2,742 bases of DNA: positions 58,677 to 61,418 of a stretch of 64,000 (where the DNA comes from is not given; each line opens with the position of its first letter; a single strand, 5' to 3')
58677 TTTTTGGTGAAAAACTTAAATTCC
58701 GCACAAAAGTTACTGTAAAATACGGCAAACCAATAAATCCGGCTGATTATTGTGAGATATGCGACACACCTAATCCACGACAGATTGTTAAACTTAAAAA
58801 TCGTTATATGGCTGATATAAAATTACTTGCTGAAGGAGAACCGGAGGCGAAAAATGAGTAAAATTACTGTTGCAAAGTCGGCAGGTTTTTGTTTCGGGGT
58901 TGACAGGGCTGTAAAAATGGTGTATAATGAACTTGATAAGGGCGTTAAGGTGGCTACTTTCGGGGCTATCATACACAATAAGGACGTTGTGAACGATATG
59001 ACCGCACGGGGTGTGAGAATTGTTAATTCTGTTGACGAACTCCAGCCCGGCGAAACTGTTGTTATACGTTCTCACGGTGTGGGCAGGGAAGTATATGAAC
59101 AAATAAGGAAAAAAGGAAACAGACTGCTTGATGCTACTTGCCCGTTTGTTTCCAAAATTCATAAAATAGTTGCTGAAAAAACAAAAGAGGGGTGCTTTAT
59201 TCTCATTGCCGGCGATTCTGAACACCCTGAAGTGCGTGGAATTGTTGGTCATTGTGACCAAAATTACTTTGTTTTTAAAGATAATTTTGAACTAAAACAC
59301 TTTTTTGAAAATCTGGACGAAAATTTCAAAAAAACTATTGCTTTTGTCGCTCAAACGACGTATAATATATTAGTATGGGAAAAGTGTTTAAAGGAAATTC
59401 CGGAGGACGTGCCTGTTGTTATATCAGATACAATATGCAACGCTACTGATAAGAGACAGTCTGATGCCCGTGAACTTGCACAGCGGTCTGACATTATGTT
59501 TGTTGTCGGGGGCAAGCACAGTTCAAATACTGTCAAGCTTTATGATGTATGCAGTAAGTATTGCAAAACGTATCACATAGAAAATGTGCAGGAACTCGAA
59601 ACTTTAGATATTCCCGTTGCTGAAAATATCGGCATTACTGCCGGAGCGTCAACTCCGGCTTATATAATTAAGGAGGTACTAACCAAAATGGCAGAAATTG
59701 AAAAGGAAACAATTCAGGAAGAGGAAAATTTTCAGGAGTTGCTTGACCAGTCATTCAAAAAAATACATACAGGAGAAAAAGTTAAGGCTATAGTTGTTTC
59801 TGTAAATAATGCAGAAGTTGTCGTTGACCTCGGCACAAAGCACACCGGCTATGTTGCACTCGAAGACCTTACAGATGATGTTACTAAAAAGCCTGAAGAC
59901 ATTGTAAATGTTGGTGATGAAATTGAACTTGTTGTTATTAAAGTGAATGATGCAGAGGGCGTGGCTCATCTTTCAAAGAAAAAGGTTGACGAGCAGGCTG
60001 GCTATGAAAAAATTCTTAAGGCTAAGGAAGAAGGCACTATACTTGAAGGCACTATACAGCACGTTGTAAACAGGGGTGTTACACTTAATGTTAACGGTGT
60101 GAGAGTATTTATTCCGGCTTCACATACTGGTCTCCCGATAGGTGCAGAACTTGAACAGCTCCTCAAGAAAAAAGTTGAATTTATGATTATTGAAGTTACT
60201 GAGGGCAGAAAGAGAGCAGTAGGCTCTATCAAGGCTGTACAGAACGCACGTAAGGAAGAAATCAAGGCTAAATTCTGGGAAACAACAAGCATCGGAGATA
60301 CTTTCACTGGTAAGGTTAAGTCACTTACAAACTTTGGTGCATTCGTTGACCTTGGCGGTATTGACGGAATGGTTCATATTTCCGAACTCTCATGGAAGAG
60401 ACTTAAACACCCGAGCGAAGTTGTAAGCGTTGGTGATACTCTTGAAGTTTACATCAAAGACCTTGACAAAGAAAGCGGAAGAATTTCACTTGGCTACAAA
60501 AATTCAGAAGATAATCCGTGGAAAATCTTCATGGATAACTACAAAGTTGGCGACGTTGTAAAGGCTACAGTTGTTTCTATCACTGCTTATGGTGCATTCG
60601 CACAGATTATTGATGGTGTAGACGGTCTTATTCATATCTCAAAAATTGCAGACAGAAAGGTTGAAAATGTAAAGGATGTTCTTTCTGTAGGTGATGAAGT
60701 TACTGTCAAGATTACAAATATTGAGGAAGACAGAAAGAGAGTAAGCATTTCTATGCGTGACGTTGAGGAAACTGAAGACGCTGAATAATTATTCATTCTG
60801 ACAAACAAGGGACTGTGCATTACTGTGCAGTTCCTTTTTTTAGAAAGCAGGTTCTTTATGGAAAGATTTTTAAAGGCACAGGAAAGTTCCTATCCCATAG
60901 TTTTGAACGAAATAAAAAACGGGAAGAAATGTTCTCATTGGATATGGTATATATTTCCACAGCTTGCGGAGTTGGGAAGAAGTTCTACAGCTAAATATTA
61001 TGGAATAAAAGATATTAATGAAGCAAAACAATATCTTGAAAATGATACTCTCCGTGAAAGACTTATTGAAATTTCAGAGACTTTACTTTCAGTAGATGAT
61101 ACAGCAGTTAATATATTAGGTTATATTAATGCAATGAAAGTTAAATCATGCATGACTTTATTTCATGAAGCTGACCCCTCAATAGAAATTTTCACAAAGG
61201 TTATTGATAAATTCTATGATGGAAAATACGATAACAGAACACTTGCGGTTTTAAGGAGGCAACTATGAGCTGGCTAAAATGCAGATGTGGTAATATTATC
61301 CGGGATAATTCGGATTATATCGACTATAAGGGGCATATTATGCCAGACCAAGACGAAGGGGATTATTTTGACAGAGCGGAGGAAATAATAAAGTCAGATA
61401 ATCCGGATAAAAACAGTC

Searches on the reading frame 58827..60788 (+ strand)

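Call 75: search_protein_families(library=pfam, proteins=[window:58827-60788:+], max_evalue=0.001)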
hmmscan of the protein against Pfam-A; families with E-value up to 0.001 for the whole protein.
window:58827-60788:+ (653 aa): 6 families
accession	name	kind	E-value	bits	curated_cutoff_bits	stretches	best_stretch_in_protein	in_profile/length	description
PF02401.23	LYTB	-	8.1e-90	301.2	24.5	1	13-288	1-266/267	LytB protein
PF00575.29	S1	-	6.6e-63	209.5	22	4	489-558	4-74/74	S1 RNA binding domain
PF23459.1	S1_RRP5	-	1.8e-19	70.5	27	2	490-548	4-63/72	RRP5 S1 domain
PF13509.12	S1_2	-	3.7e-05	24.2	21.8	0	489-526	1-38/61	S1 domain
PF24685.1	OB_RRP5_4th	-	8.3e-05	23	31.5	0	337-386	35-84/92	RRP5 OB-fold domain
PF21710.3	Spt6_S1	-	0.0002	22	27.5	0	573-645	15-88/91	Spt6, S1/OB domain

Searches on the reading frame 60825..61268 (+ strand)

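Call 75: search_protein_families(library=pfam, proteins=[window:60825-61268:+], max_evalue=0.001)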
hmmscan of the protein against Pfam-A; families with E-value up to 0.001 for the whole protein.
window:60825-61268:+ (147 aa): 1 family
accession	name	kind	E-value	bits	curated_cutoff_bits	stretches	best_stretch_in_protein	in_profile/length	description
PF08837.16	DUF1810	-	4.1e-50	169.6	25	1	12-143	4-136/136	Protein of unknown function (DUF1810)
